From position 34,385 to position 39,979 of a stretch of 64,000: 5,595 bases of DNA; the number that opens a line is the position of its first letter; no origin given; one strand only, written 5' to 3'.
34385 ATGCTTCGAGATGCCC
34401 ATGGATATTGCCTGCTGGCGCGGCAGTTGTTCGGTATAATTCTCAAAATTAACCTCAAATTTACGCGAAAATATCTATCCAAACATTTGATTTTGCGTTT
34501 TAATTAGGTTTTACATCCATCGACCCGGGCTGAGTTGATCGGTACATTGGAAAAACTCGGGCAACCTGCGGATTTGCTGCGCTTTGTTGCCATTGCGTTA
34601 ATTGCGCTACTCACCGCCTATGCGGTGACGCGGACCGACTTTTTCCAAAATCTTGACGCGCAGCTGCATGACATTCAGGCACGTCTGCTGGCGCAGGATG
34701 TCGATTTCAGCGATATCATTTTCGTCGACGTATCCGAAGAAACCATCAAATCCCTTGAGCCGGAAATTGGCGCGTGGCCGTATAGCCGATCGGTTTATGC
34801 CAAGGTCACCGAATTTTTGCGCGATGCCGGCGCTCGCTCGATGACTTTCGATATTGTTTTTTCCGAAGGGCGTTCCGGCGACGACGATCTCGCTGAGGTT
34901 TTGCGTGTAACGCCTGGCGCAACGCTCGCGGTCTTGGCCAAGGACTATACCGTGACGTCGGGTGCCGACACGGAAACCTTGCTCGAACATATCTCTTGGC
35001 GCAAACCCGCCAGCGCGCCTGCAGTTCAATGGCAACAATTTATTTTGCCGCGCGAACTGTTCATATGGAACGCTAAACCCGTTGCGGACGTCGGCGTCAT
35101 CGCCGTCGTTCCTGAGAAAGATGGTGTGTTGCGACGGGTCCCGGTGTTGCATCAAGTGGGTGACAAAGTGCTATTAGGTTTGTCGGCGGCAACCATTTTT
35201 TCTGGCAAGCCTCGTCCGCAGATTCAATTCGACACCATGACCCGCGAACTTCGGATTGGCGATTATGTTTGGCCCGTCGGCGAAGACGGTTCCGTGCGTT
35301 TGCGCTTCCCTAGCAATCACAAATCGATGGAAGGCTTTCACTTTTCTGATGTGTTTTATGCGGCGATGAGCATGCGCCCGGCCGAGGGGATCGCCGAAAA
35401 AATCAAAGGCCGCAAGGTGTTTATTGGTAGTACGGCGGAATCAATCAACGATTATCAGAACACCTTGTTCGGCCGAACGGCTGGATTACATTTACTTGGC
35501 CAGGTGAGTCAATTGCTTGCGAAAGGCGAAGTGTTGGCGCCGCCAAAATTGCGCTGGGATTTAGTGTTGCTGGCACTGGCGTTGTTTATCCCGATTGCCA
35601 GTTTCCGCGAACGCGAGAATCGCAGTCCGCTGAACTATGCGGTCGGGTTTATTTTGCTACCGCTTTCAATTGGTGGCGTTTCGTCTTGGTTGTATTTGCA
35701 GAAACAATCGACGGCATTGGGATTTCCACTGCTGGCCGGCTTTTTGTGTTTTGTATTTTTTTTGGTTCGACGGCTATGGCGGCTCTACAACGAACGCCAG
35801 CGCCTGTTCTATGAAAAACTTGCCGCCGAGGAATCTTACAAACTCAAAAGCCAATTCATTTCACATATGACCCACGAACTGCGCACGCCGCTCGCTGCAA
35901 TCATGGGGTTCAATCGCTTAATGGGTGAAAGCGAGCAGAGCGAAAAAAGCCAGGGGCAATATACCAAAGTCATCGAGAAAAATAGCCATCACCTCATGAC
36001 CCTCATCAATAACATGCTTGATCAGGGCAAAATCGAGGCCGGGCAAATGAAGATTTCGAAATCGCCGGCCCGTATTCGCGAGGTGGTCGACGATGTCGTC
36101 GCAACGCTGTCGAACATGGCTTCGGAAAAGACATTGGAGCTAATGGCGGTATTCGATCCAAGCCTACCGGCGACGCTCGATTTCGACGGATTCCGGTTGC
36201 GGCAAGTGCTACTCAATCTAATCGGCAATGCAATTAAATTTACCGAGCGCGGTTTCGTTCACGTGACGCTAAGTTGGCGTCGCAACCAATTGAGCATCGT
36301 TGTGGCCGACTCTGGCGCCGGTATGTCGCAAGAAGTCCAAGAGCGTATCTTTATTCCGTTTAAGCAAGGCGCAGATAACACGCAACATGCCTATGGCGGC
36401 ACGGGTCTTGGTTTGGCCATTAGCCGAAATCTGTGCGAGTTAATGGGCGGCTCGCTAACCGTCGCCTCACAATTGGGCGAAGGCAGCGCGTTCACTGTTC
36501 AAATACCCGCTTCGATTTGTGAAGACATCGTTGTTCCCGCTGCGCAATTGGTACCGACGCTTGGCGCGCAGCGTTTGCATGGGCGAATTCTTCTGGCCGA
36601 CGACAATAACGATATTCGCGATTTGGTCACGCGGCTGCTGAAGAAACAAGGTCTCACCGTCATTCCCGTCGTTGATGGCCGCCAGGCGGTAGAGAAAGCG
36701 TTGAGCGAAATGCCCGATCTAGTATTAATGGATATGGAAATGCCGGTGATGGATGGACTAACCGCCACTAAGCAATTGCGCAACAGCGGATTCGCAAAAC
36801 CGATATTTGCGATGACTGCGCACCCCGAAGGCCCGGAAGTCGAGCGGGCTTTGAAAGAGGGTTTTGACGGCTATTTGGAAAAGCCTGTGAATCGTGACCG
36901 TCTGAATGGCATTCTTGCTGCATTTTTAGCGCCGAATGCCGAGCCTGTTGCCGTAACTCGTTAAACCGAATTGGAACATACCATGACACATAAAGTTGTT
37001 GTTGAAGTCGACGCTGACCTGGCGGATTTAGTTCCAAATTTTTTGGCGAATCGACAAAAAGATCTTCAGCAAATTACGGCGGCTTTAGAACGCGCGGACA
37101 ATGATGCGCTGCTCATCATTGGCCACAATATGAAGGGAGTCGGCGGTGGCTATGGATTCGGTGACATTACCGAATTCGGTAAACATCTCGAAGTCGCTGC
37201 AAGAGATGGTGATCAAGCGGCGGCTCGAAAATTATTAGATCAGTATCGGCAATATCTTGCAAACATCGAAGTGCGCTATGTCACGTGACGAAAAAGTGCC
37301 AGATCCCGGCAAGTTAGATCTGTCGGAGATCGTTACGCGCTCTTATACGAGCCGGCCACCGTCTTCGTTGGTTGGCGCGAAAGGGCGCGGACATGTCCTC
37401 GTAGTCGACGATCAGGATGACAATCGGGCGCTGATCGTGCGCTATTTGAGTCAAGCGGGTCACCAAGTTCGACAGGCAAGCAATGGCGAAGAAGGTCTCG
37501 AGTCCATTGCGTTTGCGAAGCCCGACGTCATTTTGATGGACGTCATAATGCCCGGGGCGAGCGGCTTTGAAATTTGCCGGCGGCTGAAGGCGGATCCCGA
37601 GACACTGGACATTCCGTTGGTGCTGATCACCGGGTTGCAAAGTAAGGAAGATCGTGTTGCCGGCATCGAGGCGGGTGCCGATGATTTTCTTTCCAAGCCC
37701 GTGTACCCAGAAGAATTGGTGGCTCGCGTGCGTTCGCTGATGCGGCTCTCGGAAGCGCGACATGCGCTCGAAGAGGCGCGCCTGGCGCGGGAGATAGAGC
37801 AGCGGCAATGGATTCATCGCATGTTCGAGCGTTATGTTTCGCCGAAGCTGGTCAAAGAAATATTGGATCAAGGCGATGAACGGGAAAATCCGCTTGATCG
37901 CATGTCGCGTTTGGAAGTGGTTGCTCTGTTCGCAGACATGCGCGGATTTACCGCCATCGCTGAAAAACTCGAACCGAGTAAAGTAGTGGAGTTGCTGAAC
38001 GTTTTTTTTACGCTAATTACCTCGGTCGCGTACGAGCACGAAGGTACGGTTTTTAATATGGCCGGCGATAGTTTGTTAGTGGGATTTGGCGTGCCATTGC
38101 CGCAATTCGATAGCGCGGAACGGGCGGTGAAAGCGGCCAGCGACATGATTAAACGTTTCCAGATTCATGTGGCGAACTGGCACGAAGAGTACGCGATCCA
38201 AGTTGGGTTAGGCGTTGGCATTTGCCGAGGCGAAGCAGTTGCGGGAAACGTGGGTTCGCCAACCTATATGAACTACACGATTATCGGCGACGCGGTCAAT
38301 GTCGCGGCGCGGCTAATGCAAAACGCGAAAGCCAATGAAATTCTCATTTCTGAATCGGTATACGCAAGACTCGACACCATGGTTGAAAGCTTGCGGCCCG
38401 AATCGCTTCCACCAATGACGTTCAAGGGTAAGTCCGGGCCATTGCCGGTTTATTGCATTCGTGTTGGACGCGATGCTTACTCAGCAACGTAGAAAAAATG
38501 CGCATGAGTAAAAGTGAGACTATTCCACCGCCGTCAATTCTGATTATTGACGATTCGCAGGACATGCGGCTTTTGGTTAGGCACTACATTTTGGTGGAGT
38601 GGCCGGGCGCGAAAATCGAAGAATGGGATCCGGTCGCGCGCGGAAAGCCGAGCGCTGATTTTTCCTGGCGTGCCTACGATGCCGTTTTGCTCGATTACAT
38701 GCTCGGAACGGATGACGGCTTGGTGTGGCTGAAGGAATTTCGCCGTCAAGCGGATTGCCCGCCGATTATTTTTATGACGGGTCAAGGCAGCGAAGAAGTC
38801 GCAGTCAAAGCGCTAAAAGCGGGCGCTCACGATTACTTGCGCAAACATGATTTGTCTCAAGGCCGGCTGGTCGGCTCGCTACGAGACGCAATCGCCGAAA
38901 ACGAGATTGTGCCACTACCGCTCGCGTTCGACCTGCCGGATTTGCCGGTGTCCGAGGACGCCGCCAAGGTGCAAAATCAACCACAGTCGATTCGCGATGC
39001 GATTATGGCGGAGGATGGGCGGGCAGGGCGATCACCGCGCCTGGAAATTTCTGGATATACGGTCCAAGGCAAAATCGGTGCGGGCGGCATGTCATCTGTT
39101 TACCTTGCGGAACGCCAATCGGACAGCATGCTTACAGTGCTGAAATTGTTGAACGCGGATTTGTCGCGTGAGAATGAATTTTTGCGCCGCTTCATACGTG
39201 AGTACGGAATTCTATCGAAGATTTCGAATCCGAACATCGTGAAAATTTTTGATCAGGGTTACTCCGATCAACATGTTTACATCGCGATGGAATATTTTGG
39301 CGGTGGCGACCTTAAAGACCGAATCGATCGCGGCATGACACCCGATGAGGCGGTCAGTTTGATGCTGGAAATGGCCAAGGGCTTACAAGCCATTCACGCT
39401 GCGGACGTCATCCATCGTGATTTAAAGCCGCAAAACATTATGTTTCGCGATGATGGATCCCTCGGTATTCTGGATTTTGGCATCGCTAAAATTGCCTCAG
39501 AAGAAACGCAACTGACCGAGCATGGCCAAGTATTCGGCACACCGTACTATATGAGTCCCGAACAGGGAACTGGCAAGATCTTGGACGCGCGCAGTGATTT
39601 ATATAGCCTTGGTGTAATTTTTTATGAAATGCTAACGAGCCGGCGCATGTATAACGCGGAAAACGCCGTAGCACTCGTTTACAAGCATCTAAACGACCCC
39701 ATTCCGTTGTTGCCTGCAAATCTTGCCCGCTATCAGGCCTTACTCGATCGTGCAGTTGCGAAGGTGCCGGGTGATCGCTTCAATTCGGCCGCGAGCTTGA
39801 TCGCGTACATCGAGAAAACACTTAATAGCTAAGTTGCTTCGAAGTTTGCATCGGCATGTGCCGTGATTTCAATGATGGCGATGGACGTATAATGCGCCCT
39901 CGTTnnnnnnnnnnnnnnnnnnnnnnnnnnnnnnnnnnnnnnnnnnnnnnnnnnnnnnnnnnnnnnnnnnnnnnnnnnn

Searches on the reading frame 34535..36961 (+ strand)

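Call 9: search_protein_families(library=ncbifam, proteins=[window:34535-36961:+], max_evalue=0.00001)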
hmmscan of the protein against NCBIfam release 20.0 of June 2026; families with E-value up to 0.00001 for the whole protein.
window:34535-36961:+ (809 aa): 142 families (the best 25 are shown)
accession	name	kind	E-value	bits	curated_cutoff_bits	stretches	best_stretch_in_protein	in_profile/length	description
TIGR02956.1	TMAO_torS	equivalog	8.5e-91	305.5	676.5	1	428-801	454-823/967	TMAO reductase system sensor histidine kinase/response regulator TorS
NF008318.0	PRK11107.1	equivalog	6.8e-88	295.8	890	2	428-665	283-524/920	two-component sensor histidine kinase BarA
NF011874.0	PRK15347.1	equivalog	9.5e-84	282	852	2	424-660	384-615/921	two component system sensor kinase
NF041947.1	LuxQ_Vibrio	equivalog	2.6e-75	253.9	1200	1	428-797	462-838/843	quorum-sensing autoinducer 2 sensor kinase/phosphatase LuxQ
NF038297.2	hybrid_HK_HrmK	equivalog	5e-69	233.5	725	1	411-795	208-605/607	hybrid histidine kinase/response regulator HrmK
NF008302.0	PRK11091.1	equivalog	3.8e-68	230.4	838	1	430-801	275-646/779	aerobic respiration two-component sensor histidine kinase ArcB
NF008099.0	PRK10841.1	equivalog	1e-67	228.7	920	2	430-659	462-690/949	two-component system sensor histidine kinase RcsC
NF045901.1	HisKinLetSLeg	equivalog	9.1e-67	225.8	1650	2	423-657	278-516/906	two-component system sensor histidine kinase LetS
NF008543.0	PRK11466.1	equivalog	2.6e-58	197.6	982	1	430-799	436-799/914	TMAO reductase system sensor histidine kinase/response regulator TorS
NF047465.1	hybrid_HK_LvrA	exception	5.7e-58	196.6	1200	1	426-791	192-577/819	hybrid histidine kinase/response regulator LvrA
NF046044.1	PnpS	equivalog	4.4e-52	177.4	400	1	436-658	168-390/390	two-component system histidine kinase PnpS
NF007420.1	PRK09959.1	equivalog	5e-51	173.4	1995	1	428-794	702-1070/1197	acid-sensing system histidine kinase EvgS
NF047874.1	MASE3_PAS_HK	subfamily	9.8e-50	170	560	1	431-664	391-630/655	MASE3 domain-containing sensor histidine kinase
NF041832.1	near_NosP_CTERM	subfamily_domain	1.2e-48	166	400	1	437-796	6-368/370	NahK/ErcS family hybrid sensor histidine kinase/response regulator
NF050805.1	CellDivHKDivJCaul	equivalog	1.9e-42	145.2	1000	1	428-659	288-520/531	cell cycle sensor histidine kinase DivJ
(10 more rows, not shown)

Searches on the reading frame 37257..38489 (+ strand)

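Call 20: search_protein_families(library=pfam, proteins=[window:37257-38489:+], max_evalue=0.001)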
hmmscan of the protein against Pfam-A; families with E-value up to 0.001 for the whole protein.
window:37257-38489:+ (411 aa): 2 families
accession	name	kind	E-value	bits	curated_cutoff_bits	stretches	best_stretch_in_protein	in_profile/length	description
PF00072.30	Response_reg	-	3.8e-29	101.5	30.2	1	47-159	1-111/111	Response regulator receiver domain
PF00211.25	Guanylate_cyc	-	2.4e-22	79.9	21.9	1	220-392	8-173/183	Adenylate and Guanylate cyclase catalytic domain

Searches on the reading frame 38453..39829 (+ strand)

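Call 20: search_protein_families(library=pfam, proteins=[window:38453-39829:+], max_evalue=0.001)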
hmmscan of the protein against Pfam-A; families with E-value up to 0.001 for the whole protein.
window:38453-39829:+ (459 aa): 5 families
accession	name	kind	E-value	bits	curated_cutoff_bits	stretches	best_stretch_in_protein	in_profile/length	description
PF00069.31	Pkinase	-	2.1e-49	168.7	31.7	1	202-415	1-212/263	Protein kinase domain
PF07714.23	PK_Tyr_Ser-Thr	-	1.6e-31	110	23.1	1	204-411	3-215/258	Protein tyrosine and serine/threonine kinase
PF00072.30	Response_reg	-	2e-16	60.6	30.2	1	29-132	1-100/111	Response regulator receiver domain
PF01636.29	APH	-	4.2e-10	40.2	23.2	1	319-347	170-199/239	Phosphotransferase enzyme family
PF03109.22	ABC1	-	4.5e-07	29.7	22.9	1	235-353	108-222/244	ABC1 atypical kinase-like domain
